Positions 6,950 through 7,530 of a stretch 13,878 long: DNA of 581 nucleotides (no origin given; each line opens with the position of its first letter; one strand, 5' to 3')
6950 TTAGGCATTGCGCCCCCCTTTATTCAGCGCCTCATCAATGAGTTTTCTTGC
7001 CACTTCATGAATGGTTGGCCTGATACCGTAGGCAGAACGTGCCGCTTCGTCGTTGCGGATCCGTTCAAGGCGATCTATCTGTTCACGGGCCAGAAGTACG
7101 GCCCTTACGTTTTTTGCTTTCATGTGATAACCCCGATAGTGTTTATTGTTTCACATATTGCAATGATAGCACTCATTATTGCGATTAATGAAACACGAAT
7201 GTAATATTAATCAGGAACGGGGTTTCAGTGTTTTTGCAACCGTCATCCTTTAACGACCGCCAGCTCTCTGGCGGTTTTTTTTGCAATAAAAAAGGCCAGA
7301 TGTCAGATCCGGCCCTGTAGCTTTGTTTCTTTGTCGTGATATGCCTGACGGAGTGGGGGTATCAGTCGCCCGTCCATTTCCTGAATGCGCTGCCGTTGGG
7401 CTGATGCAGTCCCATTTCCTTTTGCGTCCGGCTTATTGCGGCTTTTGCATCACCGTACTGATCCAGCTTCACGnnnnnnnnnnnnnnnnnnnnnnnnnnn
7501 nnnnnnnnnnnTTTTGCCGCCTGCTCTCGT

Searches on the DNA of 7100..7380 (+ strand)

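Call 42: search_dna_similar(query=window:7100-7380:+, collection=ecoli_genomes, mode=distant, max_rows=40, rows=spread)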
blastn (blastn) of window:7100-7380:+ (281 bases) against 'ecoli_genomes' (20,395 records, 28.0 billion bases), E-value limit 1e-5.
Records with a match: 3; places in all: 3; records where one place covers at least 80% of the query: 3.
Genomes with a match: 3 of 5426; with a place that covers at least 80% of the query: 3. Places per genome that has any: lowest 1, median 1, highest 1. On chromosomes: 3 places; on plasmids: 0.
Best place of each record, by identity: >=99% 1; 95-99% 1; 60-80% 1.
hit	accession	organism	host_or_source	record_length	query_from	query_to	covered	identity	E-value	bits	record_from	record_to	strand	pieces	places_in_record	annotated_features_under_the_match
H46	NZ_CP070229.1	Escherichia coli strain EC12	Homo sapiens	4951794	1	281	100%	100.0%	8e-141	508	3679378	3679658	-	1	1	hypothetical protein | PerC family transcriptional regulator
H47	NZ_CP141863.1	Escherichia coli strain numer 3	Pigeons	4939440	1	281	100%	98.6%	3e-134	486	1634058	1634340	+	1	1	hypothetical protein | PerC family transcriptional regulator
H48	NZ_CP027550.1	Escherichia coli strain 2015C-4136CT1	Homo sapiens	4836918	1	281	100%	75.0%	3e-44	187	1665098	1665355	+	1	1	hypothetical protein | PerC family transcriptional regulator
